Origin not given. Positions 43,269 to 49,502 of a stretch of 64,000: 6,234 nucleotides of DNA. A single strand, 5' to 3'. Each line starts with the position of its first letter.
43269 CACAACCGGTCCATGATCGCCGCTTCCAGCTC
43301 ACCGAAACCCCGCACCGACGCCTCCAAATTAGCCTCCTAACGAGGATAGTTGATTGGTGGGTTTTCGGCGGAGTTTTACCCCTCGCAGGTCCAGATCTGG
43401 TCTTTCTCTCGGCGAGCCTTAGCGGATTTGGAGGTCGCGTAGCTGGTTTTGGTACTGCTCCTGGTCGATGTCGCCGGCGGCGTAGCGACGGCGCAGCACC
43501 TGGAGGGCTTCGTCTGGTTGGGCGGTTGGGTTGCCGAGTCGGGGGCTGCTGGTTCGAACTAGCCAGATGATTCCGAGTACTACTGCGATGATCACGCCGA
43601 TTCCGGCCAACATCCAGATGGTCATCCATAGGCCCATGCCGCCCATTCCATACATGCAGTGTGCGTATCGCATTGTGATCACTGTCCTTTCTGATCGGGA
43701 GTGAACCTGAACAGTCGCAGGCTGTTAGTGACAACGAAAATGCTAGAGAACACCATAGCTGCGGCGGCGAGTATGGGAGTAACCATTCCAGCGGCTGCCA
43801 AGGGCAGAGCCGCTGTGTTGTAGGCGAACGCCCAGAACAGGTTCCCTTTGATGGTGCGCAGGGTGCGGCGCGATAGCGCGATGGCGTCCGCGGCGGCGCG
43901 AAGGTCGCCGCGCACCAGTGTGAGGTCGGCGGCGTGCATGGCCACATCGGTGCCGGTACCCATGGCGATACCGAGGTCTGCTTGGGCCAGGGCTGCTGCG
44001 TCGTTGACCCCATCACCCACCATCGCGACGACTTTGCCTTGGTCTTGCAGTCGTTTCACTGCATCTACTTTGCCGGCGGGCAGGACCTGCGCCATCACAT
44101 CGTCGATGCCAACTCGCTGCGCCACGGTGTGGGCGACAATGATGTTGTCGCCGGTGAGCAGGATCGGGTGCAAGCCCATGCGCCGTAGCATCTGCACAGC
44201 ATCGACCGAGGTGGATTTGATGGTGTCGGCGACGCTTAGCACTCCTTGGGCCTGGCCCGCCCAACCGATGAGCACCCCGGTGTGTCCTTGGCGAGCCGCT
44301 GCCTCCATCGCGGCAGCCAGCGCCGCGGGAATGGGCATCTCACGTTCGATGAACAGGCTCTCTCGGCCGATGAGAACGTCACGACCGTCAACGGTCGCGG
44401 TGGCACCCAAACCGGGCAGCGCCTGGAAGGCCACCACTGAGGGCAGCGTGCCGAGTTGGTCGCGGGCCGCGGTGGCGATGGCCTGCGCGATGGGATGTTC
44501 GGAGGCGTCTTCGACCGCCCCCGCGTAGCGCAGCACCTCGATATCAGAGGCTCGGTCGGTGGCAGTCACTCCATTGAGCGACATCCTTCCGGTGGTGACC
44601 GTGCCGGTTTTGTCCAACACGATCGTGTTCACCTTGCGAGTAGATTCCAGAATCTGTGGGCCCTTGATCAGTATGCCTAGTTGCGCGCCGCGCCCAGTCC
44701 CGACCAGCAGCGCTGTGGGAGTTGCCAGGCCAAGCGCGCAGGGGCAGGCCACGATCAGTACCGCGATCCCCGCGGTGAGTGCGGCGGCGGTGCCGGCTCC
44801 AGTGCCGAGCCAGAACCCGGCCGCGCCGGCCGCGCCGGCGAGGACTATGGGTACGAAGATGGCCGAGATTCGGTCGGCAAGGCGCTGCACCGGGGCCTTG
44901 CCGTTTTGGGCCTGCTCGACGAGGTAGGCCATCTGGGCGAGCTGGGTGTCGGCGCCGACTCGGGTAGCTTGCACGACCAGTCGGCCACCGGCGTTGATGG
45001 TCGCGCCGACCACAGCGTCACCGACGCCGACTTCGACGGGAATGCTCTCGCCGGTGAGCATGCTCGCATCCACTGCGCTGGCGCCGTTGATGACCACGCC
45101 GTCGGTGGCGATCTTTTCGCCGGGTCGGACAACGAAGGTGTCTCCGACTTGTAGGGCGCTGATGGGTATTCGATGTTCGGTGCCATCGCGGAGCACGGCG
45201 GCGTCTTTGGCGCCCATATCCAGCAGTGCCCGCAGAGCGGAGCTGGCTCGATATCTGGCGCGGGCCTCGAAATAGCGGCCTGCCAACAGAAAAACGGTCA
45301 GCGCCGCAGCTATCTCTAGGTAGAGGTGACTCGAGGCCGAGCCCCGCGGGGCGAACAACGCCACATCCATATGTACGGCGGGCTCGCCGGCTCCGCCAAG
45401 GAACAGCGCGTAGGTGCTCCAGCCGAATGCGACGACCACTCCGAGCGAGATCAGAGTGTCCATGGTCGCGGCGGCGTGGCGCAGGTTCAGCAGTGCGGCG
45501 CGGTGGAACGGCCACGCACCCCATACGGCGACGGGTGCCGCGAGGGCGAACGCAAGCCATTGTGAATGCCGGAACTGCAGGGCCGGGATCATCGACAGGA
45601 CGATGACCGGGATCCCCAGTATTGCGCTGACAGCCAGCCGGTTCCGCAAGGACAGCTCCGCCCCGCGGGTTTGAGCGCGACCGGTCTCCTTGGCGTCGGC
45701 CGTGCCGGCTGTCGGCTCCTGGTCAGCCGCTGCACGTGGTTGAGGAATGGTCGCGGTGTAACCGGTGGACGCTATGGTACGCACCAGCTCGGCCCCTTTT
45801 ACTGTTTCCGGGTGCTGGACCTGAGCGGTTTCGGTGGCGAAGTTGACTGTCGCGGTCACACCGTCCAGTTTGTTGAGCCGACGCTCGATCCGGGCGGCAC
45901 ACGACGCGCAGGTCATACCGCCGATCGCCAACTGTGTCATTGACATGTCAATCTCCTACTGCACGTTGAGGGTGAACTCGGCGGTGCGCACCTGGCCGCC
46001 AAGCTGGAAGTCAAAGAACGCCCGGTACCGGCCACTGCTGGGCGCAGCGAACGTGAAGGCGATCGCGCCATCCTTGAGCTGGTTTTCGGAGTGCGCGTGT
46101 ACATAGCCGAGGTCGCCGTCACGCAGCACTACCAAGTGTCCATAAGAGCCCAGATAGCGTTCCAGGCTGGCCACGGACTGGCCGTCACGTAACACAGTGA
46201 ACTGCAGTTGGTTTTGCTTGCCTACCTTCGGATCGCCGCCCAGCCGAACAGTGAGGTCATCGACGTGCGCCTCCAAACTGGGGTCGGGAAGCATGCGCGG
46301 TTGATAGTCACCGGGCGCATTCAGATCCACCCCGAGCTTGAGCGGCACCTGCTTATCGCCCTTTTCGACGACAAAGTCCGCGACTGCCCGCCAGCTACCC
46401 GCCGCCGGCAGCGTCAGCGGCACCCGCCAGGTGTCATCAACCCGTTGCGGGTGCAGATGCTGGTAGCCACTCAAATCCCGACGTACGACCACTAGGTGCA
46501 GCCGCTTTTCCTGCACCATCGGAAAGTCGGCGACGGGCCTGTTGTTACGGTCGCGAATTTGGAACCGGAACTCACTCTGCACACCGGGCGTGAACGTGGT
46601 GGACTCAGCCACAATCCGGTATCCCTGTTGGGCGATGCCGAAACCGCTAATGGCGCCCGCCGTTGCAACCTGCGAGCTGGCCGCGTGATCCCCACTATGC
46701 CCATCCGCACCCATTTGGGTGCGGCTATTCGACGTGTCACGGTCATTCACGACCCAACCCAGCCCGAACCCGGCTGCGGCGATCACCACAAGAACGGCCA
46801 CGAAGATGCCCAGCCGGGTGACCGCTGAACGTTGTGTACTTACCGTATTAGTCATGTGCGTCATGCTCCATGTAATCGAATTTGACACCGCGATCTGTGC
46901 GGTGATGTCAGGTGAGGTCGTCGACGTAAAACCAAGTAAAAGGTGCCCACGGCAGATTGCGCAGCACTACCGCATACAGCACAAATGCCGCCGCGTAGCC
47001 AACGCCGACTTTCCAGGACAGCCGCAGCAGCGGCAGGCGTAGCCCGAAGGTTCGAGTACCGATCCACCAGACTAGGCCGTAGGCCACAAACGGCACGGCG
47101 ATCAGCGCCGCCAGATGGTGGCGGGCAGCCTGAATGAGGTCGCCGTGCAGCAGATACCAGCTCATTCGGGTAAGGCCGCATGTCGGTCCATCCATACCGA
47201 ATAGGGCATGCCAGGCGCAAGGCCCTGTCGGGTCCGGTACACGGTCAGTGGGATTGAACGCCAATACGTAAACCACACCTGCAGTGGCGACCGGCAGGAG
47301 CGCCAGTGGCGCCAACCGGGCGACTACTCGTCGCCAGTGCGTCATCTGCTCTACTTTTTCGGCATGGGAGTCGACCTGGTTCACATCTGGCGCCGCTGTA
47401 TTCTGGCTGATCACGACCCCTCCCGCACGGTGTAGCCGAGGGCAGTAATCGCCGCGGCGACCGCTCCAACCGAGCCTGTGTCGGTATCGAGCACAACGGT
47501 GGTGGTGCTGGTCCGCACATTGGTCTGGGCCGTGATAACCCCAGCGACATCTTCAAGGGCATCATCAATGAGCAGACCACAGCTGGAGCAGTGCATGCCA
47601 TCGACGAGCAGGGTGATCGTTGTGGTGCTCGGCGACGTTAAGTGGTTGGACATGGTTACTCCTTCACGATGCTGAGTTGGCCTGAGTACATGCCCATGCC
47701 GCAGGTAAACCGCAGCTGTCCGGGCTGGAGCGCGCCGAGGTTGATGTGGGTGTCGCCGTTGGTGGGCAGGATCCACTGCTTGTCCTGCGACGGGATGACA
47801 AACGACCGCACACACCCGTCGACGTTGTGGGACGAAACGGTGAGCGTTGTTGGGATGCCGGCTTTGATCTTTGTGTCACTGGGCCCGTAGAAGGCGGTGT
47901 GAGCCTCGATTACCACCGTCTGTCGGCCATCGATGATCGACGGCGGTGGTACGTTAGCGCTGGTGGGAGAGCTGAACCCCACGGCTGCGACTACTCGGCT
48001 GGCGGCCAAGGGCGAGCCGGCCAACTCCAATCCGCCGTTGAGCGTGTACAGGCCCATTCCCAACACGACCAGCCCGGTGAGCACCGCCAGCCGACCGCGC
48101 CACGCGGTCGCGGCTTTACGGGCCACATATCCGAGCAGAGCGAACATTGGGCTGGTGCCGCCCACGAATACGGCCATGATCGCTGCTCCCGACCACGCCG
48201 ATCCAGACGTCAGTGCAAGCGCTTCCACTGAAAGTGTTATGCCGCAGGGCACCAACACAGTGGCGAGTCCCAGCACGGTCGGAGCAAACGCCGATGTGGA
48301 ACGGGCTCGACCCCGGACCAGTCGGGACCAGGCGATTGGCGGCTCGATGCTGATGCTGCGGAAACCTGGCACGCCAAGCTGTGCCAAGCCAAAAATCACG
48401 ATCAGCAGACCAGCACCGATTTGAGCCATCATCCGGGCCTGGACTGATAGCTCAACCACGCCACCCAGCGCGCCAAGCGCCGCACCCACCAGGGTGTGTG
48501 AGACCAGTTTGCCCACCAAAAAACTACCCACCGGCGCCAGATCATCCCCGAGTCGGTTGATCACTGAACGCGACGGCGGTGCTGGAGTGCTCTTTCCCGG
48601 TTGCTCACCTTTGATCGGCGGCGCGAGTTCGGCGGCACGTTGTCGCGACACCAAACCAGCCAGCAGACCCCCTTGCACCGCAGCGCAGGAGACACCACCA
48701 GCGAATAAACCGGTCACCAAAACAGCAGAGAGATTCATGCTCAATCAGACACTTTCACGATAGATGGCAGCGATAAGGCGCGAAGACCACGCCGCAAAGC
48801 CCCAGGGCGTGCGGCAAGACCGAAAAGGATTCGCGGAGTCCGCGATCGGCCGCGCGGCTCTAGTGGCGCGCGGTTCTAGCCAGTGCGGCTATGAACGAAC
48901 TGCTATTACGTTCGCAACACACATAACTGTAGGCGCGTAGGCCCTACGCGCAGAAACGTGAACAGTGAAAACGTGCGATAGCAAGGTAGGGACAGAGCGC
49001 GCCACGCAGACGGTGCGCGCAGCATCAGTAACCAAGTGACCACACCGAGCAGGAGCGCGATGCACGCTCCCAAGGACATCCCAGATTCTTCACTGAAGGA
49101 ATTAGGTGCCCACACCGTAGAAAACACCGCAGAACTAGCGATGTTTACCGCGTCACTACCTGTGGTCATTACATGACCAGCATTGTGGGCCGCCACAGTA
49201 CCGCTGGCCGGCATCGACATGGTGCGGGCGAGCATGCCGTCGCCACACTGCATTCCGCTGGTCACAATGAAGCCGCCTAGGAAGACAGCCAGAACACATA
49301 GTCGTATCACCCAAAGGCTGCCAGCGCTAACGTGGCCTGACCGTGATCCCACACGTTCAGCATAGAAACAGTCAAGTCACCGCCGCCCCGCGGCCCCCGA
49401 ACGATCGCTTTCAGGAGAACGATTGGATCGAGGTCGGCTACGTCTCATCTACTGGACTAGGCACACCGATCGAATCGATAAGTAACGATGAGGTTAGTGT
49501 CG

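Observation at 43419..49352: Seven-gene copper operon built largely from uncharacterised parts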

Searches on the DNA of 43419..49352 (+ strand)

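Call 5: search_dna_similar(query=window:43419-49352:+, collection=plasmids, mode=near, max_rows=25)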
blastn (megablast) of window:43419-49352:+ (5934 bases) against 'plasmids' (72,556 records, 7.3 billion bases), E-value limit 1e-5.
Records with a match: 8; places in all: 9; records where one place covers at least 80% of the query: 0.
Best place of each record, by identity: 60-80% 8.
By first word of the organism name: Mycolicibacterium 2; Nonomuraea 1; Streptomyces 1; Kineococcus 1; Mycobacterium 1; Deinococcus 1; Cnuibacter 1.
By predicted mobility (MOB-suite, as given by PLSDB): mobilizable 5; non-mobilizable 3.
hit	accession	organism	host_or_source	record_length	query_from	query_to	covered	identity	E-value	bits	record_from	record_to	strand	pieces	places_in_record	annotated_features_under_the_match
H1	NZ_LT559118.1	Nonomuraea gerenzanensis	-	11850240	1159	1718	9%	76.3%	6e-77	298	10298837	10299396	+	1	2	none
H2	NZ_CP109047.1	Streptomyces sp. NBC_00637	-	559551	294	816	9%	74.8%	5e-53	219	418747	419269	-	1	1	heavy metal translocating P-type ATPase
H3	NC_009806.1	Kineococcus radiotolerans SRS30216 = ATCC BAA-149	-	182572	399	815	7%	75.0%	2e-42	183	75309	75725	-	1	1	heavy metal translocating P-type ATPase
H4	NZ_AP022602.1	Mycobacterium gallinarum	-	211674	294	635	6%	74.3%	4e-29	139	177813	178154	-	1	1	heavy metal translocating P-type ATPase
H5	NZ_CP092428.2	Mycolicibacterium rufum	-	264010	294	612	5%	75.9%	1e-34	158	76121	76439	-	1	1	heavy metal translocating P-type ATPase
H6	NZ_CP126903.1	Mycolicibacterium vanbaalenii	cell culture,soil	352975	399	696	5%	76.3%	1e-34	158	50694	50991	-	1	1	heavy metal translocating P-type ATPase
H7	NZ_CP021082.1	Deinococcus ficus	Ficus religiosa L.,cell ...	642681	398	692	5%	71.6%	5e-8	69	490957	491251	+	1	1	heavy metal translocating P-type ATPase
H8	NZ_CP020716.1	Cnuibacter physcomitrellae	Physcomitrium patens,single cell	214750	398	611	4%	76.4%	2e-21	113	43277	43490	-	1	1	heavy metal translocating P-type ATPase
